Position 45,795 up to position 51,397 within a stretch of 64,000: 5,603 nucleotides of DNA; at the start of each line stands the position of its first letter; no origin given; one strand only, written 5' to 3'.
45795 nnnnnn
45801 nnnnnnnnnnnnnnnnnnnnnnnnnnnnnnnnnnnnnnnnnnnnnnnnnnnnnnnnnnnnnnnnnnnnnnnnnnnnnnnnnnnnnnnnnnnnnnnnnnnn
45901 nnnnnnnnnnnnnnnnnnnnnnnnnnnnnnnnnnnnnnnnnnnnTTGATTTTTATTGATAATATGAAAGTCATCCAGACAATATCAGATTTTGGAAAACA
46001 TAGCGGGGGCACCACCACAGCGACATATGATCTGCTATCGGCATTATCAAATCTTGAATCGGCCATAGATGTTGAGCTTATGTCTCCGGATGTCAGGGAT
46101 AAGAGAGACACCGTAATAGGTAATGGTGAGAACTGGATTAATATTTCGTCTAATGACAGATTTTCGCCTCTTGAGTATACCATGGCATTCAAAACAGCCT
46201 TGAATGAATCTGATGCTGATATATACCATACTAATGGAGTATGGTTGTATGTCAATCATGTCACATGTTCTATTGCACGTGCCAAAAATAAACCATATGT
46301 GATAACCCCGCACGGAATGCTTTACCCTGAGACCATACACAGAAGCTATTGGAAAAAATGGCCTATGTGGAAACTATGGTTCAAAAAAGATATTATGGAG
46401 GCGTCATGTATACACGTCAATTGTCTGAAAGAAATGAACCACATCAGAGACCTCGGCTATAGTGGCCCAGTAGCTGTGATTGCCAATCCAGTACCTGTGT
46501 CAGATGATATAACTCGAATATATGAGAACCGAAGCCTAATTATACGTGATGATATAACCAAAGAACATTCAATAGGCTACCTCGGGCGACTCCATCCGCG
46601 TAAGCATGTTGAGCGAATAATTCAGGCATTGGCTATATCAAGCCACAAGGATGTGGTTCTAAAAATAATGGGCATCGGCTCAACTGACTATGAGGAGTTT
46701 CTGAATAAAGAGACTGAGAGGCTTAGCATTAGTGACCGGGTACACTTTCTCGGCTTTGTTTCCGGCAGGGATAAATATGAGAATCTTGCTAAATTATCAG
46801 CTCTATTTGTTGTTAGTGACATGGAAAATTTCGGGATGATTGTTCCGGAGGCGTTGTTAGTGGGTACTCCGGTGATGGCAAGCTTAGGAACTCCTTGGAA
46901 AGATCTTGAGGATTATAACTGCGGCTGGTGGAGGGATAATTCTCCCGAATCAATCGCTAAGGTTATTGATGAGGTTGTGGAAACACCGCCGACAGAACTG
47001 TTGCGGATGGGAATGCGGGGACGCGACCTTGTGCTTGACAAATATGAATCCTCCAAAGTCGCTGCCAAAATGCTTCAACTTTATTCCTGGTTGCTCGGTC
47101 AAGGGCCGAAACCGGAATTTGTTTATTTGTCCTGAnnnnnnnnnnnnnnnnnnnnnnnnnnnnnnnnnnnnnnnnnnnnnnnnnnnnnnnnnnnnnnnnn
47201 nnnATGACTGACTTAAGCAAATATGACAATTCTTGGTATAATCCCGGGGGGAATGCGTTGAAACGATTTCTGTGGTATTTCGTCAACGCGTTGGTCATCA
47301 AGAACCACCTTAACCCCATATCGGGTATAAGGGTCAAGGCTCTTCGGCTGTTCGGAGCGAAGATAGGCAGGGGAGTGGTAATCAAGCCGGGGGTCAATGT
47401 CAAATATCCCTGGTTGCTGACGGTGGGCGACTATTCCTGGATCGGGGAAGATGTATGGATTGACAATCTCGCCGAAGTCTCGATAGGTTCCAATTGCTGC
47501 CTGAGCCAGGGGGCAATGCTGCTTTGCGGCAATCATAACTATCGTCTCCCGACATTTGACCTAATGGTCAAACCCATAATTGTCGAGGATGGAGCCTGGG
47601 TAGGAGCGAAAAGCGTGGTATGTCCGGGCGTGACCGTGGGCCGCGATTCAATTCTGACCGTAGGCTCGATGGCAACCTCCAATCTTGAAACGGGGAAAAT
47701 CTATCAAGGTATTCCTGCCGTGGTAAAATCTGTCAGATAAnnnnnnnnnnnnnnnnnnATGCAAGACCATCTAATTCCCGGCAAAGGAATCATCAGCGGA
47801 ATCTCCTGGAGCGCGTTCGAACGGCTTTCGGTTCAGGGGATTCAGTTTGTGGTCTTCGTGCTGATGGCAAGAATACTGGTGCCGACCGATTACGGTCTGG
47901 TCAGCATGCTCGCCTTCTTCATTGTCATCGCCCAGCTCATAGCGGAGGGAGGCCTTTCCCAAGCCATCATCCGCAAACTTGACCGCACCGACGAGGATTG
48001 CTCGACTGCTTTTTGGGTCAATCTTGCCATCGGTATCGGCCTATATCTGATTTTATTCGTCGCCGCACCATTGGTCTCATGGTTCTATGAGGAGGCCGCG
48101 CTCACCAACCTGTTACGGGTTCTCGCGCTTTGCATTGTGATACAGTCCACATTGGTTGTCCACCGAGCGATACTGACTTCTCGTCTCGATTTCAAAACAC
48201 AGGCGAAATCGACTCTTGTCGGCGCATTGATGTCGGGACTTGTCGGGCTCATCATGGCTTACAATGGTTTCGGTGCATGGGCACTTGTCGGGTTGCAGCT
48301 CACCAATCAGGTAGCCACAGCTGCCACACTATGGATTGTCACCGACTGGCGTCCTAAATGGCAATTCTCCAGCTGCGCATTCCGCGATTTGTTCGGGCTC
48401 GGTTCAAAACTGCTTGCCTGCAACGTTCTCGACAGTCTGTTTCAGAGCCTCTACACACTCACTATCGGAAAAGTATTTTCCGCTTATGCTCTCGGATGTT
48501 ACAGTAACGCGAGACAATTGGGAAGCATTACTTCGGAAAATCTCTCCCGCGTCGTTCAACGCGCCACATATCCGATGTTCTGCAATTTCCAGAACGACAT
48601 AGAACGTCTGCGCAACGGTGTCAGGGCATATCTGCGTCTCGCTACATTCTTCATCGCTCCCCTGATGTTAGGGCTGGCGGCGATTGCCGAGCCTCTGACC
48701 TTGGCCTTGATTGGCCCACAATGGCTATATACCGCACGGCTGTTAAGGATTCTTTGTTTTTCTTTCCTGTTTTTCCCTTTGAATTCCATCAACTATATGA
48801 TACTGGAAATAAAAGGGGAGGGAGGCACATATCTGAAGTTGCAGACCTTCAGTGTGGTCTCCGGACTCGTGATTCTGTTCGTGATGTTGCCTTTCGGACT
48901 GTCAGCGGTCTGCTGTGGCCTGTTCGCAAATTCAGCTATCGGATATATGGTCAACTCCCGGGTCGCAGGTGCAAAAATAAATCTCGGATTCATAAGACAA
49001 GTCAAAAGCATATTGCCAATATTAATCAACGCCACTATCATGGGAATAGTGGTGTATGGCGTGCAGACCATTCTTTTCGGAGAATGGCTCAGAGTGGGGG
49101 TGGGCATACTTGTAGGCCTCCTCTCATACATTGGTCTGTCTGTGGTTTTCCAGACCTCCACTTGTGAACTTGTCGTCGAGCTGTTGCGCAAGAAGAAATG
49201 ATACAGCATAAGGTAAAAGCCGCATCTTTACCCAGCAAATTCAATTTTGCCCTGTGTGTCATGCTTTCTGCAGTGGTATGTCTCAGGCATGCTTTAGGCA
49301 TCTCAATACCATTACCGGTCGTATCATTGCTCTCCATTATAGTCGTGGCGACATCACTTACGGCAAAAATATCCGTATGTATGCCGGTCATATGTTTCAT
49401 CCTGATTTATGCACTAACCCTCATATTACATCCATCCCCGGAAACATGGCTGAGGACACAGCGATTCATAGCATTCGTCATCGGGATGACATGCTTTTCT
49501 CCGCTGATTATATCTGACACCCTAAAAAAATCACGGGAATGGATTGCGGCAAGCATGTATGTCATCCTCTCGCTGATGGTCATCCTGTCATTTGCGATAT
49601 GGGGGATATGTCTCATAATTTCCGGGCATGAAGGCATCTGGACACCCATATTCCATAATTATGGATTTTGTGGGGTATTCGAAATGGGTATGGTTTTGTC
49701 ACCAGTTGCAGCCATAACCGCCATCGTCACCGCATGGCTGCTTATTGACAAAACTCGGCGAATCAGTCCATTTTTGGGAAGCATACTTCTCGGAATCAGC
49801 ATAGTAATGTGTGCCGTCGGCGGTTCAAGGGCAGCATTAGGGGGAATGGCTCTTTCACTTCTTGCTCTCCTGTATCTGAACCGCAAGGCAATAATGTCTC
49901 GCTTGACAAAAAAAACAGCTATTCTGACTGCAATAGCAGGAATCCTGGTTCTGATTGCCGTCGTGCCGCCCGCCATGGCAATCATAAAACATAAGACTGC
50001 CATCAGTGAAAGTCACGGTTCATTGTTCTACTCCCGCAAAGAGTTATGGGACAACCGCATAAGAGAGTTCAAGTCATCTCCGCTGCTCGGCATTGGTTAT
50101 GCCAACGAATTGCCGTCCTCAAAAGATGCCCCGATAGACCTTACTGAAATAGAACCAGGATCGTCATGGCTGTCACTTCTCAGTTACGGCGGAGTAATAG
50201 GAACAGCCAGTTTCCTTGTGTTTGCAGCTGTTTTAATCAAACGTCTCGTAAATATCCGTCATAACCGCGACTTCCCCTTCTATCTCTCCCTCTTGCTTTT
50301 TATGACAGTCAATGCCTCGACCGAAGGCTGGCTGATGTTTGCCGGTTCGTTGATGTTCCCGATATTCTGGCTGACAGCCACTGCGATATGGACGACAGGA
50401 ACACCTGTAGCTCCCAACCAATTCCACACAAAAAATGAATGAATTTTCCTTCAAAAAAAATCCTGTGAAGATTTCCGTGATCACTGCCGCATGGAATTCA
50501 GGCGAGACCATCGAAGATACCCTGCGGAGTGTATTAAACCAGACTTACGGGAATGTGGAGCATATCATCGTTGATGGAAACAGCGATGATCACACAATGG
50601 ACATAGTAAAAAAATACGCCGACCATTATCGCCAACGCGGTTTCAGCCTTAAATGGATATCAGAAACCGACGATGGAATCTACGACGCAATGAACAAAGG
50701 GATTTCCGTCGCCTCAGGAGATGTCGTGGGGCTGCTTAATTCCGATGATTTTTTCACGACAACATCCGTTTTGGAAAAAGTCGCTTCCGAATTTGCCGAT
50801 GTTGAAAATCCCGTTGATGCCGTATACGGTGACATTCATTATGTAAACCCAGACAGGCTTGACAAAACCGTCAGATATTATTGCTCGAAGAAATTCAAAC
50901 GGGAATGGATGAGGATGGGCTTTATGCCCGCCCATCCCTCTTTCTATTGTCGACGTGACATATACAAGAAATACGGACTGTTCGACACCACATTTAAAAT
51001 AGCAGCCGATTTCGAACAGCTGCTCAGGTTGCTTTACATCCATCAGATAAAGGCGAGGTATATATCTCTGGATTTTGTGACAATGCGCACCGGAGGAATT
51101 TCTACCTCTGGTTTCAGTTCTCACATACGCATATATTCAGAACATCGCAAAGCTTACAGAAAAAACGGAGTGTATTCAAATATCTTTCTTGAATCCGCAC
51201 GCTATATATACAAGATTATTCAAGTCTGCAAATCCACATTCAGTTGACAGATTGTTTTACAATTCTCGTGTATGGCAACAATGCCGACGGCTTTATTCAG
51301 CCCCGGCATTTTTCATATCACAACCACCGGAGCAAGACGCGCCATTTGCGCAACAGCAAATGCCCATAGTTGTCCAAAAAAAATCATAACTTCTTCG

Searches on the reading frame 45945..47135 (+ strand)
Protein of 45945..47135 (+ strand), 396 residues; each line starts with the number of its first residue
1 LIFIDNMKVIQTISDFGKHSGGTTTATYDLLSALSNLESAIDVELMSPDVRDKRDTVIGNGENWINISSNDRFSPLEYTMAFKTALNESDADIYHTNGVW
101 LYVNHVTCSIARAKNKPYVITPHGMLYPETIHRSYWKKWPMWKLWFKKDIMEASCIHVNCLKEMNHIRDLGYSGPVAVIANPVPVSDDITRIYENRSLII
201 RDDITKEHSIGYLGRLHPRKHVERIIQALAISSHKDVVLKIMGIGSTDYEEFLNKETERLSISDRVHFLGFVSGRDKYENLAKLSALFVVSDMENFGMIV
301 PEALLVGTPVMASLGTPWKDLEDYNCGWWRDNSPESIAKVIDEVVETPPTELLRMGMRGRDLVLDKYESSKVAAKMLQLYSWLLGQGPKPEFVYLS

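Call 16: search_protein_families(library=pfam, proteins=[window:45945-47135:+], max_evalue=0.001)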
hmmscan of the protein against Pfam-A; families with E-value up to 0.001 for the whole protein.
window:45945-47135:+ (396 aa): 5 families
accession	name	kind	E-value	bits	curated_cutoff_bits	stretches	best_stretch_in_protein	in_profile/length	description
PF00534.26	Glycos_transf_1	-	1.1e-21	77.6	26.4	1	206-351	14-161/172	Glycosyl transferases group 1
PF13692.12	Glyco_trans_1_4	-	6.6e-15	56.1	27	1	208-345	2-140/142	Glycosyl transferases group 1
PF13439.12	Glyco_transf_4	-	1.1e-12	48.7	28.5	1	21-185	2-168/170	Glycosyltransferase Family 4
PF13579.12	Glyco_trans_4_4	-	8.4e-11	42.9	29.7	1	21-181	1-157/158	Glycosyl transferase 4-like domain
PF20706.3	GT4-conflict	-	0.00089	18.8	26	0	213-313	203-311/385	Family 4 Glycosyltransferase in conflict systems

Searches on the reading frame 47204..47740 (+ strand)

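Call 16: search_protein_families(library=pfam, proteins=[window:47204-47740:+], max_evalue=0.001)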
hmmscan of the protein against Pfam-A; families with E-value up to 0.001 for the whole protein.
window:47204-47740:+ (178 aa): 2 families
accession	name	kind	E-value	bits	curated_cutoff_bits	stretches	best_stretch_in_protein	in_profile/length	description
PF00132.30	Hexapep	-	1.9e-11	43.6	27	1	125-151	2-28/36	Bacterial transferase hexapeptide (six repeats)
PF14602.12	Hexapep_2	-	2e-05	24.6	27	1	124-151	1-26/34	Hexapeptide repeat of succinyl-transferase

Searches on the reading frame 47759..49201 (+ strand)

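Call 16: search_protein_families(library=pfam, proteins=[window:47759-49201:+], max_evalue=0.001)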
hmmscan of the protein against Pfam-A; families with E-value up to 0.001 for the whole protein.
window:47759-49201:+ (480 aa): 2 families
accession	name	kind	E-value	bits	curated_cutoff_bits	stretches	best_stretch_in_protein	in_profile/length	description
PF13440.11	Polysacc_synt_3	-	8.2e-86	288.3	23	1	35-324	1-290/293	Polysaccharide biosynthesis protein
PF01943.22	Polysacc_synt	-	6.4e-31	108.2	28.2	1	14-276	4-272/274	Polysaccharide biosynthesis protein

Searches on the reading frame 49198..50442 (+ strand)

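Call 16: search_protein_families(library=pfam, proteins=[window:49198-50442:+], max_evalue=0.001)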
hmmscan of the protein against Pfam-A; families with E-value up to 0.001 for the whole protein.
window:49198-50442:+ (414 aa): 1 family
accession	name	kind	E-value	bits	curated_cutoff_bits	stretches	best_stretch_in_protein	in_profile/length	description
PF04932.20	Wzy_C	-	4.9e-12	46.3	31.7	1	197-340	2-149/149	O-Antigen ligase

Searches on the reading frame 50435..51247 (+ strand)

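Call 80: search_protein_families(library=pfam, proteins=[window:50435-51247:+], max_evalue=0.00001)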
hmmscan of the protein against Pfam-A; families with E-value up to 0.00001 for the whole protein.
window:50435-51247:+ (270 aa): 3 families
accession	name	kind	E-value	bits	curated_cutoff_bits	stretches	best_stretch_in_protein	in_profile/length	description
PF00535.33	Glycos_transf_2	-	2.7e-25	89.7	23.3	1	14-180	1-167/168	Glycosyl transferase family 2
PF10111.15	Glyco_tranf_2_2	-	7.1e-12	45.8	27.3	1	15-237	2-238/276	Glycosyltransferase like family 2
PF13641.12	Glyco_tranf_2_3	-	6.7e-10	39.8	27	1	13-199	3-194/230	Glycosyltransferase like family 2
